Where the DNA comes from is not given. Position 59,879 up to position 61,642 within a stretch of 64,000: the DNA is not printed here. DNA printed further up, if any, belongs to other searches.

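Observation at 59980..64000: AT-rich island encoding a CapK/PaaK-like adenylating enzyme, a sulfotransferase and an FAD-linked oxidase: candidate acquired modification/biosynthetic cluster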

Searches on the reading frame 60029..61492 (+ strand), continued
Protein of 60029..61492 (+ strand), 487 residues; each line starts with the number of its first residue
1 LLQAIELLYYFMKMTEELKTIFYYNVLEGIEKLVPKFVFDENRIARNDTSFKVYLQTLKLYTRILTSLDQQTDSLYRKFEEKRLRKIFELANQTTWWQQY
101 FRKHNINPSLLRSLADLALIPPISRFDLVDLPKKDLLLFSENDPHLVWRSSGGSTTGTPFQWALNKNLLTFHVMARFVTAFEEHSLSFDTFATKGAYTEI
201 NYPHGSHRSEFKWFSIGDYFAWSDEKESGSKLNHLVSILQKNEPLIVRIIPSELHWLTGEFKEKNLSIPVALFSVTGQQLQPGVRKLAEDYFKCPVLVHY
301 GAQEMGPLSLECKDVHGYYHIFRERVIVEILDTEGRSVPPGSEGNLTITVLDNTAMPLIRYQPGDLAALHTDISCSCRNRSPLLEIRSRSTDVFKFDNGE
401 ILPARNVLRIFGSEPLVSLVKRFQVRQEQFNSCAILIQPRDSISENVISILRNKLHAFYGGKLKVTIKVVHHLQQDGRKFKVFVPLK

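Call 30: search_solved_structures(query=window:60062-61492:+, max_evalue=0.01, show_alignments=1)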
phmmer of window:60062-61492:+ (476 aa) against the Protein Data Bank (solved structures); distinct sequences matched with E-value up to 0.01: 8.
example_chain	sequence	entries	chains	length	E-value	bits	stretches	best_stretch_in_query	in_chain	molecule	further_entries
9s3l_A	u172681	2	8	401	3.5e-16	62.1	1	90-400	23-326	Phenylacetate-CoA ligase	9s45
4r1l_A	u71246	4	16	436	4.1e-14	55.3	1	282-399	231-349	Phenylacetate-coenzyme A ligase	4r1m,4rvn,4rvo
2y4o_A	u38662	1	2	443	1.2e-11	47.2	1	84-407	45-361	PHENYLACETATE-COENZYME A LIGASE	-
6siw_A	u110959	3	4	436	2e-09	39.9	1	218-379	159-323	PaaK-like ligase (AMP-dependent synthetase and ligase) | AMP-dependent synthetase and ligase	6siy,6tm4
6siw_B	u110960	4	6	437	2e-09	39.9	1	218-379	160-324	PaaK-like ligase (AMP-dependent synthetase and ligase) | AMP-dependent synthetase and ligase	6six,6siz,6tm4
6wuq_A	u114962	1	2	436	2.4e-09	39.6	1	214-379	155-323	AjiA1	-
2y27_A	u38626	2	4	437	3e-08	36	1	84-392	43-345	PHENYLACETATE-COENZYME A LIGASE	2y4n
6hdw_A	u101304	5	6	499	0.0027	19.7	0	253-394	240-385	2-hydroxyisobutyryl-CoA synthetase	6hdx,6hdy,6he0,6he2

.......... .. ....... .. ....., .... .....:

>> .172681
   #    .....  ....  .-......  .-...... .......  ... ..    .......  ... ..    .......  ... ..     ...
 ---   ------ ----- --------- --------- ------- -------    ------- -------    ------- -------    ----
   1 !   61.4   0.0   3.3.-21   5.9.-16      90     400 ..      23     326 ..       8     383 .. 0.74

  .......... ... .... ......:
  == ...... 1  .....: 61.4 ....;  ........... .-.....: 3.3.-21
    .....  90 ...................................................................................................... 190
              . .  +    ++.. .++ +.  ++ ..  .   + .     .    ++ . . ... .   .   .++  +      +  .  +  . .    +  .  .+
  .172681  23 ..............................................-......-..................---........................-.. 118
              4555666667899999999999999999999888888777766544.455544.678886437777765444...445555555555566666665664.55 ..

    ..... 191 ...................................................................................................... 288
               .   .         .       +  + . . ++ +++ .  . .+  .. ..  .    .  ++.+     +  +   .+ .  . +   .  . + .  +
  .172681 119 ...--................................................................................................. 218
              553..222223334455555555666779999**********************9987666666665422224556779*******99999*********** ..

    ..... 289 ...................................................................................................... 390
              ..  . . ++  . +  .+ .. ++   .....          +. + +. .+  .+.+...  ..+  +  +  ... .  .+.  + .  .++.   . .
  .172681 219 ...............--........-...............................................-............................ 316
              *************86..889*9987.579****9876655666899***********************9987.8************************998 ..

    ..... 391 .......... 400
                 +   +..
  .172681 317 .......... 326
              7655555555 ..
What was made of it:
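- On ANL / PaaK-like adenylate-forming enzymes: PDB 9s3l E=3.5e-16 over residues 90-400 (call 30).
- Closest known: Phenylacetate-CoA ligase. Same: The best solved relatives are PaaK enzymes (call 30).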

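Call 32: search_solved_structures(query=L002:12429-14168:-, max_evalue=0.01)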
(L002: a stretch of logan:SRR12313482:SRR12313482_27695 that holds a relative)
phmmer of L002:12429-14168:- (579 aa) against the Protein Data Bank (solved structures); distinct sequences matched with E-value up to 0.01: 39.
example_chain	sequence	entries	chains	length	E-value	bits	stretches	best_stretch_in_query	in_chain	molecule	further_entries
9fge_A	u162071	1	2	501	5.1e-47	164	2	8-321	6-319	FAD-binding oxidoreductase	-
9ffk_A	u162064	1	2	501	6.9e-47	163.6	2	8-321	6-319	FAD-binding oxidoreductase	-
1wve_A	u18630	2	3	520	3e-46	161.5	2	6-331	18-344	4-cresol dehydrogenase [hydroxylating] flavoprotein subunit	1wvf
1dii_A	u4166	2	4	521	3e-46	161.5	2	6-331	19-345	P-CRESOL METHYLHYDROXYLASE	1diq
8s7r_A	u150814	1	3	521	3.3e-42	148.2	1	3-329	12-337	Oxidoreductase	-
8s7s_A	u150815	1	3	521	3.6e-42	148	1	3-329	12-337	Oxidoreductase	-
8s7w_A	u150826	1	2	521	5.2e-42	147.5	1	3-330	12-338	Oxidoreductase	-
8s7p_A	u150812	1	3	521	6.4e-42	147.2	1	3-329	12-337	Oxidoreductase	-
8s7n_A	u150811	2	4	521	6.8e-42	147.1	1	3-330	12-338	Oxidoreductase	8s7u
8s7q_A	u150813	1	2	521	7e-42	147.1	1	3-330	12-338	Oxidoreductase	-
8s7t_A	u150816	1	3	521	7.7e-42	146.9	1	3-329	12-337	Oxidoreductase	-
9h8p_A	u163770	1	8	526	5.5e-34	121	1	6-320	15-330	Probable vanillyl-alcohol oxidase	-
7ywu_A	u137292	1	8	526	6.3e-34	120.8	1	6-320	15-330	Probable vanillyl-alcohol oxidase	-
9h8q_A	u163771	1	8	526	6.4e-34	120.8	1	6-320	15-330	Probable vanillyl-alcohol oxidase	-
8bap_A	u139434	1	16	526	6.5e-34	120.8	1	6-320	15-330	Probable vanillyl-alcohol oxidase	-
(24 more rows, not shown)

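Call 33: find_homologous_proteins(query=L002:12429-14168:-, max_evalue=1e-20)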
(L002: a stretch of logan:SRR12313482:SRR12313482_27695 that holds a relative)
Query L002:12429-14168:- (579 aa): 513 proteins with E <= 1e-20 among 8000 candidates; the best 120 are listed.
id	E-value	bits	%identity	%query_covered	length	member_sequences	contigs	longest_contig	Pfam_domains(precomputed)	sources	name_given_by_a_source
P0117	0.0e+0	1325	100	100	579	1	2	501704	PF01565.29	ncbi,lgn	-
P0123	2.1e-116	408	40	92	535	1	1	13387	PF01565.29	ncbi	-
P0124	2.4e-116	408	40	93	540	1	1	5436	PF01565.29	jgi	jgi:4-cresol dehydrogenase (hydroxylating) flavoprotein subunit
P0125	2.7e-114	401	39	93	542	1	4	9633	PF01565.29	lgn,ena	-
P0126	8.0e-110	386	39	89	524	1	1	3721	PF01565.29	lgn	-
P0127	1.9e-101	359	37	94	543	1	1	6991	PF01565.29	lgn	-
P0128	1.2e-99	353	36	93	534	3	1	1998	PF01565.29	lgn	-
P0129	6.3e-99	350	37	92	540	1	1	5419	PF01565.29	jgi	jgi:4-cresol dehydrogenase (hydroxylating) flavoprotein subunit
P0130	2.9e-97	345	35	93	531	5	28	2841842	PF01565.29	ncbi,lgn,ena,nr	ncbi:MAG: FAD-binding oxidoreductase [Nitrosomonas sp. H1_AOB3]|nr:MAG: FAD-binding oxidoreductase [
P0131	8.9e-97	343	35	93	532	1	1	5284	PF01565.29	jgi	jgi:4-cresol dehydrogenase (hydroxylating) flavoprotein subunit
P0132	1.0e-96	343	35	93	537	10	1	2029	PF01565.29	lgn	-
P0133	3.8e-96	341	36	94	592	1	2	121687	PF01565.29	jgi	jgi:4-cresol dehydrogenase (hydroxylating)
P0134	7.9e-96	340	36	94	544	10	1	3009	PF01565.29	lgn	-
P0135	8.1e-96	340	36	93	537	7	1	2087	PF01565.29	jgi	jgi:4-cresol dehydrogenase (hydroxylating)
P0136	1.8e-94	336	36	93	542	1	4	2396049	PF01565.29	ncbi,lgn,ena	-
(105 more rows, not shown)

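Call 34: find_encoding_contigs(protein=P0123, flank=10000, max_places=3)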
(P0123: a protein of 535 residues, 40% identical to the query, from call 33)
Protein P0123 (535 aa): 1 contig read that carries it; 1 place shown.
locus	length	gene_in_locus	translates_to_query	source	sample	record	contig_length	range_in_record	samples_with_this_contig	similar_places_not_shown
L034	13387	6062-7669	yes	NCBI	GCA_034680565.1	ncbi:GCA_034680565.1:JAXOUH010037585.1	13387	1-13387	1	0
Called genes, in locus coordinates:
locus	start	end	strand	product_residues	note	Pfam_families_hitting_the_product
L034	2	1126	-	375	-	?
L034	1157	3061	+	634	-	PF01871:AMMECR1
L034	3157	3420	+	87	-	-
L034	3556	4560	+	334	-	-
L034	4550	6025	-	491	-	PF27533:CapK_C (weak)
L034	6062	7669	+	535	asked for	PF01565:FAD_binding_4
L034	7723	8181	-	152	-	-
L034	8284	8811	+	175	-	PF00581:Rhodanese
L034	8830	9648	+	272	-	PF13374:TPR_10 (faint), PF13414:TPR_11 (faint), PF13431:TPR_17 (faint), PF24575:TPR_Slam (faint), PF00515:TPR_1 (faint), PF07719:TPR_2 (faint), PF13432:TPR_16, PF14559:TPR_19 (weak), +3 more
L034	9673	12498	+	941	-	PF19028:TSP1_spondin (weak), PF00090:TSP_1, PF19028:TSP1_spondin (weak)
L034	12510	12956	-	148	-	-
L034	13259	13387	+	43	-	?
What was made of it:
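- The L034 homolog of the PaaK-like protein has a weak CapK_C hit (call 34).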

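Call 35: find_encoding_contigs(protein=P0125, flank=10000, max_places=3)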
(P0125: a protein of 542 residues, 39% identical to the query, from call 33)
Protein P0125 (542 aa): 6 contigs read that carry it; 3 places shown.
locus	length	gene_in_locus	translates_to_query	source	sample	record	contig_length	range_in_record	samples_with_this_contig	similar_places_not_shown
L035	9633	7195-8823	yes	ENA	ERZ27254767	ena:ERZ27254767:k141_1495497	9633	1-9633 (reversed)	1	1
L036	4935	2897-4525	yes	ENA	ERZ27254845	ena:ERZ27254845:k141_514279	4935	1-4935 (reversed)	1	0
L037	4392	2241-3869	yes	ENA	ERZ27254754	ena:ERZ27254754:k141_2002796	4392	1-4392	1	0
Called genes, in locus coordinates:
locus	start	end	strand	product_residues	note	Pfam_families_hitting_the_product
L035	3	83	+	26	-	?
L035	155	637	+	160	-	PF00581:Rhodanese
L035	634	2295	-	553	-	PF01011:PQQ (faint), PF13360:PQQ_2 (weak), PF25292:Beta-prop_CGLA (faint), PF13570:Beta-prop_ACSF4, PF25174:Beta-prop_THOC3 (weak), PF13360:PQQ_2, PF13570:Beta-prop_ACSF4, PF13360:PQQ_2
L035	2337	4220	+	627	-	PF01871:AMMECR1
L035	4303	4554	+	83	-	-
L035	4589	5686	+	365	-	-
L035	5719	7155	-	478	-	-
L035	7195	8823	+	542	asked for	PF01565:FAD_binding_4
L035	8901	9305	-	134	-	-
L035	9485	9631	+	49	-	?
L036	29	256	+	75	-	-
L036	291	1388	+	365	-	-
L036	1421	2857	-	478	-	-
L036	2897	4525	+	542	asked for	PF01565:FAD_binding_4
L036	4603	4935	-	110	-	?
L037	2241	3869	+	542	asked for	PF01565:FAD_binding_4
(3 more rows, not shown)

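Call 38: find_homologous_proteins(query=L002:17266-19116:-, max_evalue=1e-10)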
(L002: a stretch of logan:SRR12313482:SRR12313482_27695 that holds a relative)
Query L002:17266-19116:- (616 aa): 1 proteins with E <= 1e-10 among 8000 candidates.
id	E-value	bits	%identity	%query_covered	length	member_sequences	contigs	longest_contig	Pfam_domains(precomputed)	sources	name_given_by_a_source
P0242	4.7e-40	156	27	73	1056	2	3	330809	PF02624.22,PF01871.23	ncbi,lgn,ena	-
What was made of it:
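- Tried and rejected: Homolog search with the AMMECR1 fusion returned one hit only, the fused P0242 (call 38).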

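Call 54: search_solved_structures(query=A3, max_evalue=10)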
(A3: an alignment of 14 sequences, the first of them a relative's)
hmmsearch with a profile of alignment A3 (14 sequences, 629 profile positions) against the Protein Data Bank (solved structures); distinct sequences matched with E-value up to 10: 21.
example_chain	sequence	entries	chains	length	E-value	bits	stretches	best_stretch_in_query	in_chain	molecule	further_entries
1zq7_A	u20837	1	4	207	2.4e-16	62.7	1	115-297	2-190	Hypothetical protein MM0484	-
1vaj_A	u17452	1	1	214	1.2e-09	40.6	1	113-251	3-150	Hypothetical protein PH0010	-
1wsc_A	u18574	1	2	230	0.00016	23.7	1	172-216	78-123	Hypothetical protein ST0229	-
1gsz_A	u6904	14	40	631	0.061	15.2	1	511-577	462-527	SQUALENE--HOPENE CYCLASE | SQUALENE-HOPENE CYCLASE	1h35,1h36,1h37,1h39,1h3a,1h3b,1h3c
2sqc_A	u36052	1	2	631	0.061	15.2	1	511-577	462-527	SQUALENE-HOPENE CYCLASE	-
3sqc_A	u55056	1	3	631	0.061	15.1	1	511-577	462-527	SQUALENE--HOPENE CYCLASE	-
4lnv_A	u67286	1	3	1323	0.064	15.1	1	312-400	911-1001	Thioester-containing protein I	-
2pn5_A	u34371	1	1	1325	0.073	14.9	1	318-400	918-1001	Thioester-containing protein I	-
4d94_A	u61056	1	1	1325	0.073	14.9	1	318-400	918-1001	Thioester-containing protein 1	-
1hzf_A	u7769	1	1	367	0.11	14.3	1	511-536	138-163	COMPLEMENT FACTOR C4A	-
5jtw_B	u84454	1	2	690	0.55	12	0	511-536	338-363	Complement C4-A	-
6ysq_C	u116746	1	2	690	0.55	12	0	511-536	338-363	Complement C4-A alpha chain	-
5jpm_B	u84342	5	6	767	0.71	11.6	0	511-536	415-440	Complement C4-A | Complement C4 alpha chain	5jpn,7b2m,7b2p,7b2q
9lfi_A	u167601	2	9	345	0.72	11.6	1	320-351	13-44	AprG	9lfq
9lfq_B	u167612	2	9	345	0.72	11.6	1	320-351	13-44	AprG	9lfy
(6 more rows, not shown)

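Call 64: search_protein_families(library=pfam, proteins=[P0242, L005:4884-5618:+, L034:2-1126:-, L005:13490-13975:-, L005:14012-15388:-, L004:11656-12879:+, L021:5097-6365:-], max_evalue=0.01)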
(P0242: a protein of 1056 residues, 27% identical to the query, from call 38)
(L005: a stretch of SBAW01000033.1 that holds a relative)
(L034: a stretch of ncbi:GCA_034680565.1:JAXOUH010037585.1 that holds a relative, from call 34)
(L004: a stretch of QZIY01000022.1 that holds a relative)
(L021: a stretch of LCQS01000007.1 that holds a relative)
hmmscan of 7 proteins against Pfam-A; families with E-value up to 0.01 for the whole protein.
P0242 (1056 aa): 2 families
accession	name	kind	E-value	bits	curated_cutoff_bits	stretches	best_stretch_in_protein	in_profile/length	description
PF02624.21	YcaO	-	5.4e-49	167.7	25.7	1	674-1013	2-324/325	YcaO cyclodehydratase, ATP-ad Mg2+-binding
PF01871.22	AMMECR1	-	8e-10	38.9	25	1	46-209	2-165/168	AMMECR1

L005:4884-5618:+ (244 aa): 1 family
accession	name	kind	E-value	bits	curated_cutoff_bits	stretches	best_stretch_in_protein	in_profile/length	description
PF00881.29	Nitroreductase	-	7.9e-24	85.1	23.5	1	67-244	2-166/167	Nitroreductase family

L034:2-1126:- (375 aa): 6 families
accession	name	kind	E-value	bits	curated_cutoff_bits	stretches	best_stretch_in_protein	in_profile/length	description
PF13570.13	Beta-prop_ACSF4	-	8e-17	62.1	133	2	269-321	55-109/329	Beta-alanine-activating enzyme, beta-propeller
PF13360.13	PQQ_2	-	1.3e-14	54.8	27.6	1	220-359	26-155/233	Outer membrane protein assembly factor BamB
PF01011.28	PQQ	-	8.6e-07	28.5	26.7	0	266-301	50-85/595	Glucose/ethanol/alcohol dehydrogenase, beta-propeller domain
PF00156.33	Pribosyltran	-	0.0006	19.6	26.3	1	69-152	34-122/158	Phosphoribosyl transferase domain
PF24390.1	PRTase-CE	-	0.0049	17.2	27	1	95-154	93-145/253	PRTase-CE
PF14681.12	UPRTase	-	0.0052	16.7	27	1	110-152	113-155/206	Uracil phosphoribosyltransferase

L005:13490-13975:- (161 aa): 0 families

L005:14012-15388:- (458 aa): 9 families
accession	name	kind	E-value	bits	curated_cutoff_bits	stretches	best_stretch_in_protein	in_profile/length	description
PF13570.13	Beta-prop_ACSF4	-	1.3e-50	173.1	133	2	244-455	29-241/329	Beta-alanine-activating enzyme, beta-propeller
PF13360.13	PQQ_2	-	1e-43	150.1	27.6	3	285-454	2-174/233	Outer membrane protein assembly factor BamB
PF01011.28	PQQ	-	7.7e-17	61.7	26.7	2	348-387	47-86/595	Glucose/ethanol/alcohol dehydrogenase, beta-propeller domain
PF24390.1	PRTase-CE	-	2e-05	25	27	1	28-103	99-179/253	PRTase-CE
PF23414.1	Beta-prop_EML_2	-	8.2e-05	22.5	90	1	279-346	13-79/266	Echinoderm microtubule-associated protein second beta-propeller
PF00156.33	Pribosyltran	-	0.00069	19.4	26.3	1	18-71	61-124/158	Phosphoribosyl transferase domain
PF25293.1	Beta-prop_EMC1_N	-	0.00094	19.4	34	0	140-166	30-56/219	EMC1 N-terminal beta-propeller domain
PF14681.12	UPRTase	-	0.0027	17.7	27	1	25-70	111-156/206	Uracil phosphoribosyltransferase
PF14435.11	SUKH-4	-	0.0056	17.2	25.5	0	317-364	78-122/179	SUKH-4 immunity protein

L004:11656-12879:+ (407 aa): 0 families

L021:5097-6365:- (422 aa): 0 families
